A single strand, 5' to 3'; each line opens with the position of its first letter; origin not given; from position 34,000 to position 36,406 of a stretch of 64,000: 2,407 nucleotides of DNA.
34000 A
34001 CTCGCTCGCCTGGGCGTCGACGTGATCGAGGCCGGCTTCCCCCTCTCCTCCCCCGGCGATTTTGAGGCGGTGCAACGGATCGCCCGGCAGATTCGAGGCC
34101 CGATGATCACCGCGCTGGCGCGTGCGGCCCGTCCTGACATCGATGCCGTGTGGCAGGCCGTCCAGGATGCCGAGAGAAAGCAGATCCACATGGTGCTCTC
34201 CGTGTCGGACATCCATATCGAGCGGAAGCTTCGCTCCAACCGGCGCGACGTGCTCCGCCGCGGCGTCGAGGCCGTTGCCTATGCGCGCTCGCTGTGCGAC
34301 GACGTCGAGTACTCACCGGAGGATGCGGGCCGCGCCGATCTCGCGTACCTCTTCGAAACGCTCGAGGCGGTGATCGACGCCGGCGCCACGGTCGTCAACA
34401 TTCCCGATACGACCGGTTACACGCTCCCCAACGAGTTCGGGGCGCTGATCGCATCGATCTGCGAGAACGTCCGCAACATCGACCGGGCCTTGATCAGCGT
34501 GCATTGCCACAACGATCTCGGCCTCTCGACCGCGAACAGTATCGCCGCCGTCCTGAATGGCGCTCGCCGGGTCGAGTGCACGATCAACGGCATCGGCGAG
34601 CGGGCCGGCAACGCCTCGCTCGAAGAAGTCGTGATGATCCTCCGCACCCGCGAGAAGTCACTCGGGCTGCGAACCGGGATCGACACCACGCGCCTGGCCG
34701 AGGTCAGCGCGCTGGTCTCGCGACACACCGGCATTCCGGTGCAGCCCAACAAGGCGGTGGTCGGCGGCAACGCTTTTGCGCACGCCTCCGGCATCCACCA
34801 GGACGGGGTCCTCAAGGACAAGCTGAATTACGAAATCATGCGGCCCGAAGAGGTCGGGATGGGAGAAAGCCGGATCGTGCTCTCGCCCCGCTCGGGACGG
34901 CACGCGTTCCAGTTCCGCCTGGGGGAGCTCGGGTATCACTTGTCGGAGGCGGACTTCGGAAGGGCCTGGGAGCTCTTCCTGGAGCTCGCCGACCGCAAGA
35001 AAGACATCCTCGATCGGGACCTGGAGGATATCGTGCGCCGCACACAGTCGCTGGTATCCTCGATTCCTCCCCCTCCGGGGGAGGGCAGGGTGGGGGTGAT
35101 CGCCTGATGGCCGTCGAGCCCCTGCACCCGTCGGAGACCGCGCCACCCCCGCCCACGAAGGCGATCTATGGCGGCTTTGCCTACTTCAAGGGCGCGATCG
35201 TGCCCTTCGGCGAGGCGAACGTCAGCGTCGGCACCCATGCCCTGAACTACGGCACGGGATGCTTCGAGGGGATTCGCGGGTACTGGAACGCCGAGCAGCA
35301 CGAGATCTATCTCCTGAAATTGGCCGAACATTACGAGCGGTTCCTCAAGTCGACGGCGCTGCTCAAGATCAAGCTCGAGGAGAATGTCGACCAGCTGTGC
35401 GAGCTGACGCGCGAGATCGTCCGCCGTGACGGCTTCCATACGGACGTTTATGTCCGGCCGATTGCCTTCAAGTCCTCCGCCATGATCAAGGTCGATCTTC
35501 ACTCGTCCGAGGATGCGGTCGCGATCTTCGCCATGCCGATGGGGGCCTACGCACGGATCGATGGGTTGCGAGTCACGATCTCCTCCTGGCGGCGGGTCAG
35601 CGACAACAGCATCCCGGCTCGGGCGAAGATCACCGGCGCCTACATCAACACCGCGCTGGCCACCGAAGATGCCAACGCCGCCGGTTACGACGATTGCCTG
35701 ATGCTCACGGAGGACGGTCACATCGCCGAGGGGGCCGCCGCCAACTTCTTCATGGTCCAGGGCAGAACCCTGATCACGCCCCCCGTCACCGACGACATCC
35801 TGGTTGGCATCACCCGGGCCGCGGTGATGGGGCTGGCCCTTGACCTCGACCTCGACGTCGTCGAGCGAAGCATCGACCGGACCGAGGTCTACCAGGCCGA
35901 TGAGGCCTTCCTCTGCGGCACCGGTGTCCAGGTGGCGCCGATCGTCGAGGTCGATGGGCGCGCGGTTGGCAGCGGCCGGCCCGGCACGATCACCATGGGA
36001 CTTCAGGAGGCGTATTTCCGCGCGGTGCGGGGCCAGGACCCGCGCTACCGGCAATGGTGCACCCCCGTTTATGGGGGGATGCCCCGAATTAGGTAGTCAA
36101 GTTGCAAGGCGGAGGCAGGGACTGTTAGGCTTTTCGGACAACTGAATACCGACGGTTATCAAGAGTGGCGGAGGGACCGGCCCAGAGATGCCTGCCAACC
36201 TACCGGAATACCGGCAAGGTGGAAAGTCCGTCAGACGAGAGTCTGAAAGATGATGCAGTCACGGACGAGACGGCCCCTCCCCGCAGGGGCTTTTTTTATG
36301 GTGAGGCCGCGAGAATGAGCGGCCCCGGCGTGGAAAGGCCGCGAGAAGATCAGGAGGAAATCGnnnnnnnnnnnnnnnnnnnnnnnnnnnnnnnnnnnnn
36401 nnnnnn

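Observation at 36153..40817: SAM-I riboswitch plus terminator controlling a thrC-paralog/asd/ask/thrB operon: candidate O-phosphohomoserine route to methionine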

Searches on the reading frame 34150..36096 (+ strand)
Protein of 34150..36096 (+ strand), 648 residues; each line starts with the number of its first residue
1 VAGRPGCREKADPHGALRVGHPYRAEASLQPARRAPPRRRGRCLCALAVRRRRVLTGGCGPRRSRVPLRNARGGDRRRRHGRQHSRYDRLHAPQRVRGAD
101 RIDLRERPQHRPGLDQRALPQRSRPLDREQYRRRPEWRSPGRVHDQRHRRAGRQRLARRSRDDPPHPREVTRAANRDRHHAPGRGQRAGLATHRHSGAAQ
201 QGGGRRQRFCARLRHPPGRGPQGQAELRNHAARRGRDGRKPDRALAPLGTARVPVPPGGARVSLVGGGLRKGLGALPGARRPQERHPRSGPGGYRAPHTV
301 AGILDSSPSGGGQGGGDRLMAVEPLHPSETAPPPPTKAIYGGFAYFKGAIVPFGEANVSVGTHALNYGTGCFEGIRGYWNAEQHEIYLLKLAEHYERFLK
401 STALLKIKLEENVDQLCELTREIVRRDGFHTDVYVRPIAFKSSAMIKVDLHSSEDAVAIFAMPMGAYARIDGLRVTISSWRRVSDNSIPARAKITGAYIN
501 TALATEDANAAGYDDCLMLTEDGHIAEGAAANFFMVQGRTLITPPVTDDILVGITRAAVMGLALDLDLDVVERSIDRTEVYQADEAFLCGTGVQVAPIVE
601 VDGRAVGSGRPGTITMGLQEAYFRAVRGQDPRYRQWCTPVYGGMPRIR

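Call 4: search_protein_families(library=pfam, proteins=[window:34150-36096:+])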
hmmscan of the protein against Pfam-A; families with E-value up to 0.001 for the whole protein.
window:34150-36096:+ (648 aa): 1 family
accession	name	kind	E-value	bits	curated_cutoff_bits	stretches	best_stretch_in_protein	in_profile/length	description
PF01063.24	Aminotran_4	-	6.1e-46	157.5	28.5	1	370-601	1-223/223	Amino-transferase class IV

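Call 5: search_protein_families(library=ncbifam, proteins=[window:34150-36096:+])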
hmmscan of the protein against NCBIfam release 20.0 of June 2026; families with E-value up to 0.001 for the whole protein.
window:34150-36096:+ (648 aa): 21 families
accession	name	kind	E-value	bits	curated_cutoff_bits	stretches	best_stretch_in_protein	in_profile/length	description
NF005146.0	PRK06606.1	equivalog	3.9e-102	341.3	279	1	343-640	8-306/307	branched-chain amino acid transaminase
TIGR01122.1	ilvE_I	equivalog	7.6e-88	294.5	245.55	1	345-640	1-298/298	branched-chain-amino-acid transaminase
NF005726.0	PRK07544.1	equivalog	3.5e-57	193.8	396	1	342-629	11-291/295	branched-chain amino acid aminotransferase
NF006185.0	PRK08320.1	subfamily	4.8e-54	183.5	363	1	344-627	5-284/292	branched-chain amino acid aminotransferase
NF009126.0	PRK12479.1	equivalog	1.6e-41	142.5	518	1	343-628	5-286/299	branched-chain-amino-acid transaminase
NF009896.0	PRK13356.1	equivalog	6.3e-39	133.8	262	1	345-610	11-270/287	branched-chain amino acid aminotransferase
NF005209.0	PRK06680.1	subfamily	2.9e-38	131.4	320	1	343-627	4-282/286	D-amino-acid transaminase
NF009897.0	PRK13357.1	equivalog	1e-36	126.5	307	1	348-640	47-357/358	branched-chain amino acid aminotransferase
TIGR01123.1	ilvE_II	equivalog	2.4e-32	112.2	250.05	1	351-638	7-311/313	branched-chain-amino-acid transaminase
TIGR01121.1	D_amino_aminoT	equivalog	2.7e-28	98.9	277.45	2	503-623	153-272/276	D-amino-acid transaminase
NF005800.0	PRK07650.1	equivalog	8e-27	94.2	308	1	344-626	3-276/290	aminodeoxychorismate lyase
NF005888.0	PRK07849.1-3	equivalog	6.7e-23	81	273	1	363-607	34-275/298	aminodeoxychorismate lyase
NF009066.0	PRK12400.1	equivalog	5.3e-22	78.6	538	1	360-625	25-281/290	D-amino-acid transaminase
NF004761.0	PRK06092.1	equivalog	7.9e-19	67.9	260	1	356-603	10-249/268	aminodeoxychorismate lyase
TIGR03461.1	pabC_Proteo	equivalog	1.7e-18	66.8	176.85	1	356-603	8-247/262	aminodeoxychorismate lyase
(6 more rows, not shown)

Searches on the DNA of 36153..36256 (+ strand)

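Call 51: build_rna_model(alignment_id=A2)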
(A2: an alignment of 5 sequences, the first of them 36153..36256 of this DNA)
Model R1 built from alignment A2 (5 sequences, 117 columns); structure: RNAalifold consensus.
model positions 104; base pairs 28; branch points 2; effective number of sequences 1.41; information 0.59 bits per position. Calibrated on 0.2 Mb of random sequence (short: E-values are rough).
structure used (alignment columns):
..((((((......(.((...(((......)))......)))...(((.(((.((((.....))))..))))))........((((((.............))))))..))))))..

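Call 52: search_with_rna_model(model_id=R1, sources=[window, L010, L011, L012, L013, L014, L015, L016, L017, L018, L019, L020, L021, L022, L023, L024, L025, L026, L027, L028, L029, L030, L031, L032, L033, L034, L035, L036, L037, L038, L039, L040, L041, L042, L043, L044, L045, L046, L047, L048, L049, L050, L051, L052, L053, L054, L055, L056, L057, L058, L059, L060, L061, L062, L063, L064, L065, L066, L067, L068, L069, L070, L071, L072, L073, L074, L075, L076, L077, L078, L079, L080, L081, L082, L083, L084, L085, L086, L087, L088, L089], max_evalue=0.1)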
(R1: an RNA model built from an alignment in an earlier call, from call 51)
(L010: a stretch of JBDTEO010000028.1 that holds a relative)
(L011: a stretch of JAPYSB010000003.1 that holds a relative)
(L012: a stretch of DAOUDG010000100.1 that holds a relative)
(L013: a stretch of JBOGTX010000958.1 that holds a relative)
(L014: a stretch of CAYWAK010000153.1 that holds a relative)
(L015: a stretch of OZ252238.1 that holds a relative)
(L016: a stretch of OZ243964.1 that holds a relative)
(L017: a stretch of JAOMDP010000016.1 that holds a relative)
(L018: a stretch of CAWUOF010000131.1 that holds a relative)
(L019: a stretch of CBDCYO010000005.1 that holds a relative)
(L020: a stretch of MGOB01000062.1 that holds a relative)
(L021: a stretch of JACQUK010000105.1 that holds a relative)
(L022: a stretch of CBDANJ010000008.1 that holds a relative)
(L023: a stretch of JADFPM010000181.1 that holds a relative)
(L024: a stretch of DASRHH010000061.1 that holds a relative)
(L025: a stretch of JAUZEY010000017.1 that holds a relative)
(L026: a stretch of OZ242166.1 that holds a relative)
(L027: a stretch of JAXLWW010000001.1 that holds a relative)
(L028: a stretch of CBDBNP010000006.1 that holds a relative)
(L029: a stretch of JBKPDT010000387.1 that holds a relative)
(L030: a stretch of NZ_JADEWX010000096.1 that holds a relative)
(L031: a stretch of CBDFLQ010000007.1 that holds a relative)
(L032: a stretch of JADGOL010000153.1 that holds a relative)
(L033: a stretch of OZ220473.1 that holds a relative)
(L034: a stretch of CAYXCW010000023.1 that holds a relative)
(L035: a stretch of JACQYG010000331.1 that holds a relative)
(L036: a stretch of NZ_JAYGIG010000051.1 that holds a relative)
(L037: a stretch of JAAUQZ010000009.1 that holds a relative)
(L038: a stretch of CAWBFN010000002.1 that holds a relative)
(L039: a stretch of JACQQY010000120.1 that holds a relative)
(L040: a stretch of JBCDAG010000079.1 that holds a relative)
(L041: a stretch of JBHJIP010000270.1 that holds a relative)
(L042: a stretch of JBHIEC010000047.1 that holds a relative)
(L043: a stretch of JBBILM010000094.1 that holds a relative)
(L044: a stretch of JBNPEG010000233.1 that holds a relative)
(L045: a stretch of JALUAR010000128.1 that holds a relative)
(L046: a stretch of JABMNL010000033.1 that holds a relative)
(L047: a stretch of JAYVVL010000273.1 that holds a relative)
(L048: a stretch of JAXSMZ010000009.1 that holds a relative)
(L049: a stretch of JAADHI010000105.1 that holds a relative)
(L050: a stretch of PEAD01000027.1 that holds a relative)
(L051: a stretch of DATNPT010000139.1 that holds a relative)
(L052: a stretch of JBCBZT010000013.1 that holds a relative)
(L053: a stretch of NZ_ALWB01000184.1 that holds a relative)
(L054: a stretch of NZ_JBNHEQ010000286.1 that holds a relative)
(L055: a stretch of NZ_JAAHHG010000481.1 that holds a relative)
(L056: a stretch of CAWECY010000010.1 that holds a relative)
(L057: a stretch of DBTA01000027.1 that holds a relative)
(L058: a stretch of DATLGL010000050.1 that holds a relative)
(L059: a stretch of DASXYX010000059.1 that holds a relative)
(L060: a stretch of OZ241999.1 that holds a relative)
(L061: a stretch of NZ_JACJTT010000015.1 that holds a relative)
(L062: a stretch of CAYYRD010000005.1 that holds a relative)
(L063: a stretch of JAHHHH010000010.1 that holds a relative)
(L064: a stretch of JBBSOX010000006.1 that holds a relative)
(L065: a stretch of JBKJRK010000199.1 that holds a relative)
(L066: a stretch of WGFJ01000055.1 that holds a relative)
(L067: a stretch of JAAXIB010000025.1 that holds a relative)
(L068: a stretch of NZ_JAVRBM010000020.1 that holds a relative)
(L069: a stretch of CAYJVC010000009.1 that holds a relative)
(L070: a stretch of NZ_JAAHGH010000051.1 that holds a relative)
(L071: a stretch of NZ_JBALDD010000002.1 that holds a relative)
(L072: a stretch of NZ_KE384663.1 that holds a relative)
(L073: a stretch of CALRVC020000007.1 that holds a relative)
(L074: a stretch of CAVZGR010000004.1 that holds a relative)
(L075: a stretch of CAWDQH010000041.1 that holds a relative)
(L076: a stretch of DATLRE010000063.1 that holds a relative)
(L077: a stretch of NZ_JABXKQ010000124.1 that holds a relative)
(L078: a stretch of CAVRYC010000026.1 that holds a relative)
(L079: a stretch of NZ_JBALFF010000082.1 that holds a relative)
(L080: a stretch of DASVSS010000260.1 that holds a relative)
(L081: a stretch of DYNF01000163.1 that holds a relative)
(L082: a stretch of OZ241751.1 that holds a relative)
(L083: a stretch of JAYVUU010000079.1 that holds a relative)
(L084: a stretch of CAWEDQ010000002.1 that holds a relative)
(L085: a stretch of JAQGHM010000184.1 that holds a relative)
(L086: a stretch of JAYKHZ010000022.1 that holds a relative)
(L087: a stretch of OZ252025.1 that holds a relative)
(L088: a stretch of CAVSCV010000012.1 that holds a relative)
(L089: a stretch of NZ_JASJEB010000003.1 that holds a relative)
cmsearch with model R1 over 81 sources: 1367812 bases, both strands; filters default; matches with E-value up to 0.1: 24.
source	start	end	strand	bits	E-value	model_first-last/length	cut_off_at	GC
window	36153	36256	+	116.1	4.5e-32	1-104/104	no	0.58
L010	9828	9928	+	90.1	4.9e-24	1-104/104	no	0.58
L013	2545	2653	+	72.1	1.9e-18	1-104/104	no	0.64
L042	2896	3052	+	71.8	2.3e-18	1-104/104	no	0.5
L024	2900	3012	+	70.4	6.4e-18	1-104/104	no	0.66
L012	9768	9879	+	67.5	5e-17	1-104/104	no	0.61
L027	9816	9926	+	64.8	3.4e-16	1-104/104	no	0.6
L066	9806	9918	+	64.3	4.7e-16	1-104/104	no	0.58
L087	9698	9807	+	61.2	4.3e-15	1-104/104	no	0.65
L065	9381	9514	+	60.8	5.9e-15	1-104/104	no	0.59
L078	4722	4835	+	60.5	7.1e-15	1-104/104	no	0.59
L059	9787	9903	+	59.9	1.1e-14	1-104/104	no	0.54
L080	9661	9801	+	51.4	4.6e-12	1-104/104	no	0.61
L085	428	578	+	49.7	1.6e-11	1-104/104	no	0.6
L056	9873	9971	+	47.1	1.1e-10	1-104/104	no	0.66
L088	1538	1638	+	46.8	1.3e-10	1-104/104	no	0.65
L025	1739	1840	+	45.5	3.1e-10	1-104/104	no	0.72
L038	9875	9973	+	44.6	5.9e-10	1-104/104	no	0.65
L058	9882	9980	+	42.2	3.3e-09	1-104/104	no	0.64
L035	4834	4934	+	42.2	3.4e-09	1-104/104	no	0.56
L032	16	136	+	41.7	5e-09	1-104/104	no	0.67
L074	9870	9975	+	40.8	9.4e-09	1-104/104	no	0.68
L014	1777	1859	+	37.6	9e-08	1-104/104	no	0.61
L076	1385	1500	+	34.6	7.4e-07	1-104/104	no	0.71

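Call 82: search_with_rna_model(model_id=R1, sources=[L092, L093, L094, L095, L096, L091], max_evalue=0.01)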
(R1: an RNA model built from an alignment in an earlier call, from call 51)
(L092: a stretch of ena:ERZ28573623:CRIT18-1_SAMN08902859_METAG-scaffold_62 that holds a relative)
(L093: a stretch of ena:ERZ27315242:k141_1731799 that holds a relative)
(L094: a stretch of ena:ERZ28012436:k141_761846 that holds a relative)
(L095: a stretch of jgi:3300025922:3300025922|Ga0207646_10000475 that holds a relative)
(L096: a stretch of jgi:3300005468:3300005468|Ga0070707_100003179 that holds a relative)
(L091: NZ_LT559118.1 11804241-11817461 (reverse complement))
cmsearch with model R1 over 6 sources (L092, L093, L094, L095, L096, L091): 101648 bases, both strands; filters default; matches with E-value up to 0.01: 6.
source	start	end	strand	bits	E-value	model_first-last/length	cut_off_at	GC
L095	9830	9933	+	113.2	2.6e-32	1-104/104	no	0.56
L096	5394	5497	+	113.2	2.6e-32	1-104/104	no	0.56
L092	9804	9909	+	106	4.5e-30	1-104/104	no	0.58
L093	6689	6794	+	106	4.5e-30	1-104/104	no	0.58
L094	903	1008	+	106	4.5e-30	1-104/104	no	0.58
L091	5843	5984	+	56.3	1.1e-14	1-104/104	no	0.69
